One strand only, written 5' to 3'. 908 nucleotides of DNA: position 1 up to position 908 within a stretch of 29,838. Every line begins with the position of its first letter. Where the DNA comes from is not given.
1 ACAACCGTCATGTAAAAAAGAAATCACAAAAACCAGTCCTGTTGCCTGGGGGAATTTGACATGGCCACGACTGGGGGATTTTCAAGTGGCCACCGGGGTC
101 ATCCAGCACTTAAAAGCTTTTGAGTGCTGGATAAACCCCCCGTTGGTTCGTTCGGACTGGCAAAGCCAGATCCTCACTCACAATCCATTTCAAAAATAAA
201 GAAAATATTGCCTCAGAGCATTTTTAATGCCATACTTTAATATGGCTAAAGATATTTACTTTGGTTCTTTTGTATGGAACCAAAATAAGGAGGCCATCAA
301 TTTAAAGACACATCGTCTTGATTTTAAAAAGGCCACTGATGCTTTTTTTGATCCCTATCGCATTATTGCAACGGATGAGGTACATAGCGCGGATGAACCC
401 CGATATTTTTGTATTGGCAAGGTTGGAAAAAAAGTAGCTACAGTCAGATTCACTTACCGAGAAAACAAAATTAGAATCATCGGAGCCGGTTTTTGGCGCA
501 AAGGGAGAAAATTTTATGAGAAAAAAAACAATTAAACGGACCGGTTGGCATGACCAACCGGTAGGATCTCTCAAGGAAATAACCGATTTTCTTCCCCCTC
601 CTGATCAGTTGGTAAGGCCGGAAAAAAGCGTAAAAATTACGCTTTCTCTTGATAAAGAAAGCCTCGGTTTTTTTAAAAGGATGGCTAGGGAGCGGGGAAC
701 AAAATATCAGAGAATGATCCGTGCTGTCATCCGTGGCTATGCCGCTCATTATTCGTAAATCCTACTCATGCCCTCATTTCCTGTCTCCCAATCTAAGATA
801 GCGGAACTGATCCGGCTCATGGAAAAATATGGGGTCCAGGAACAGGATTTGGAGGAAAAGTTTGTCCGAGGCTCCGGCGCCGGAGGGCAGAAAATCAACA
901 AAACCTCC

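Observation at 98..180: A 32-nt (near-)perfect palindrome present twice in inverted composite elements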

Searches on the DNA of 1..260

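Call 46: search_rna_families(source=window, start=1, end=260, threshold=evalue, max_evalue=5)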
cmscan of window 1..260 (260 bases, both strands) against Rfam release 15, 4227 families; matches with E-value up to 5: 3.
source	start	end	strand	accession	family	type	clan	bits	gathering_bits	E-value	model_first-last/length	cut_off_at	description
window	95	139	-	RF00744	mir-361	Gene; miRNA;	-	16.1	70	1.1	1-71/71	no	mir-361 microRNA precursor family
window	181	238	-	RF02716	sno_ncR3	Gene; snRNA; snoRNA; CD-box;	-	12.7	88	4.7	1-75/75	no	Small nucleolar RNA ncR3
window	131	161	+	RF00192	BLV_package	Cis-reg;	-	11.6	70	3.9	1-55/55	no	Bovine leukaemia virus RNA packaging signal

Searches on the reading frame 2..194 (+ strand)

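Call 71: search_protein_families(library=pfam, proteins=[window:2-194:+], max_evalue=1)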
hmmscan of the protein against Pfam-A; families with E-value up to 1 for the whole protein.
window:2-194:+ (64 aa): 0 families

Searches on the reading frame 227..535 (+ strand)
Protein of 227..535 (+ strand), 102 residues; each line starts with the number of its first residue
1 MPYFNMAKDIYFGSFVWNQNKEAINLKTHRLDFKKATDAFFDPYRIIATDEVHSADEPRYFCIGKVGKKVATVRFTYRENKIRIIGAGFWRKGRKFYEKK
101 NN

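Call 16: search_protein_families(library=pfam, proteins=[window:227-535:+])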
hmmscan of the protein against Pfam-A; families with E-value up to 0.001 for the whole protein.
window:227-535:+ (102 aa): 1 family
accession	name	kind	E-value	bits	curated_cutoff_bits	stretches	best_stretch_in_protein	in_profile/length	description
PF04365.19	BrnT_toxin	-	6.8e-21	74.8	34.5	1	17-88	1-71/77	Ribonuclease toxin, BrnT, of type II toxin-antitoxin system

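Call 20: find_encoding_contigs(protein=window:227-535:+, flank=10000, max_places=10)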
Protein window:227-535:+ (102 aa): 1 contig read that carries it; 1 place shown.
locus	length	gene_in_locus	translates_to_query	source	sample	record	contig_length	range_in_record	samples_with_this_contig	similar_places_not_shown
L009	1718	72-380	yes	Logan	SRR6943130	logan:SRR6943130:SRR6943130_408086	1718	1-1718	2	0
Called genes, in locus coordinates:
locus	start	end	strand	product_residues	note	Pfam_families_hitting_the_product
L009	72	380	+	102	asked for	PF04365:BrnT_toxin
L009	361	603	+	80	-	-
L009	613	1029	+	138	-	PF00472:RF-1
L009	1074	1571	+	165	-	PF00929:RNase_T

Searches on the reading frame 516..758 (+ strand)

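Call 16: search_protein_families(library=pfam, proteins=[window:516-758:+])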
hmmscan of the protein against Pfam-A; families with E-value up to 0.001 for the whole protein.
window:516-758:+ (80 aa): 1 family
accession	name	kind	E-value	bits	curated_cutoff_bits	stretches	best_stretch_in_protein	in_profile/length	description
PF14384.12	BrnA_antitoxin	-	5.2e-05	24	26.1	1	11-75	5-67/68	BrnA antitoxin of type II toxin-antitoxin system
